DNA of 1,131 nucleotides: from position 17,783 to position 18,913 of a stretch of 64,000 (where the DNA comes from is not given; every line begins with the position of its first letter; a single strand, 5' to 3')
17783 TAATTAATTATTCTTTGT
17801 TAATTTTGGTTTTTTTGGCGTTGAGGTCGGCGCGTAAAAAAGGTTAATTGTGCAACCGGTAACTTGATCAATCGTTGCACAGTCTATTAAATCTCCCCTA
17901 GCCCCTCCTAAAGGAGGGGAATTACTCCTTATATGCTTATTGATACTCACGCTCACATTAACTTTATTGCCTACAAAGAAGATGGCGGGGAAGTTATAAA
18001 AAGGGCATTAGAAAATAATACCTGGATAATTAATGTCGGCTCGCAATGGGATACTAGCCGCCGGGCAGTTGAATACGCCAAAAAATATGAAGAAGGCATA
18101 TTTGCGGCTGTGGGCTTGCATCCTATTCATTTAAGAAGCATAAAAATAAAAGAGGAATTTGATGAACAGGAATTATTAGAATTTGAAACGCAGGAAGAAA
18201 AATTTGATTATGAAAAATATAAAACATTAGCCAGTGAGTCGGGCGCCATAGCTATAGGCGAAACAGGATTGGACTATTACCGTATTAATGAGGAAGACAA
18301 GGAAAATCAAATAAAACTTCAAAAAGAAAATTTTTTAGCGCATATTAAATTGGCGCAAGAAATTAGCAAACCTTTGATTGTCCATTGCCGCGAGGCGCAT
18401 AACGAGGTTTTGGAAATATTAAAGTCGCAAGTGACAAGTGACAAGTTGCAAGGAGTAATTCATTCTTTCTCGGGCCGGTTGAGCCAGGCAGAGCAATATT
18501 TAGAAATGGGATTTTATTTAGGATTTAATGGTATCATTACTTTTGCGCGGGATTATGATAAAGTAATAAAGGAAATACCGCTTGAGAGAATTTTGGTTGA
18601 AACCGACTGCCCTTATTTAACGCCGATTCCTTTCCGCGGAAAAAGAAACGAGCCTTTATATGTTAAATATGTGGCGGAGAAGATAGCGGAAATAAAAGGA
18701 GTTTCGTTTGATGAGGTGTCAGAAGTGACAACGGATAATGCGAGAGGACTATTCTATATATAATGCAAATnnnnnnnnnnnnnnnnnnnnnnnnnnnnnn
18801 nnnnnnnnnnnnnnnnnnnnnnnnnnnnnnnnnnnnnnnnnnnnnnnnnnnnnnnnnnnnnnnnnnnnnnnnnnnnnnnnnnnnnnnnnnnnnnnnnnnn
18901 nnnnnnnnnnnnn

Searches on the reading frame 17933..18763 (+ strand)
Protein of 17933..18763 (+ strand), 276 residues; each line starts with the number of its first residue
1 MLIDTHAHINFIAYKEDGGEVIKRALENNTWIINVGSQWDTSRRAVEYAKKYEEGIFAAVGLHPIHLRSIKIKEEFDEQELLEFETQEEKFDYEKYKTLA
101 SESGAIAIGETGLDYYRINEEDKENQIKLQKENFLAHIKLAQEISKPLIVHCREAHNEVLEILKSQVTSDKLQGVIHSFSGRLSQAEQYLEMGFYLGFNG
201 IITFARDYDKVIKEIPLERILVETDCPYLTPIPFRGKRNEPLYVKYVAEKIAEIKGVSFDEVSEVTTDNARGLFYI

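Call 13: search_protein_families(library=pfam, proteins=[window:17933-18763:+])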
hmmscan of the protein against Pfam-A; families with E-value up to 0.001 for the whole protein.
window:17933-18763:+ (276 aa): 1 family
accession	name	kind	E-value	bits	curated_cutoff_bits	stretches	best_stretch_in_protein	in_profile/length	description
PF01026.27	TatD_DNase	-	1.1e-78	264.6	27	1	3-274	1-252/253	TatD related DNase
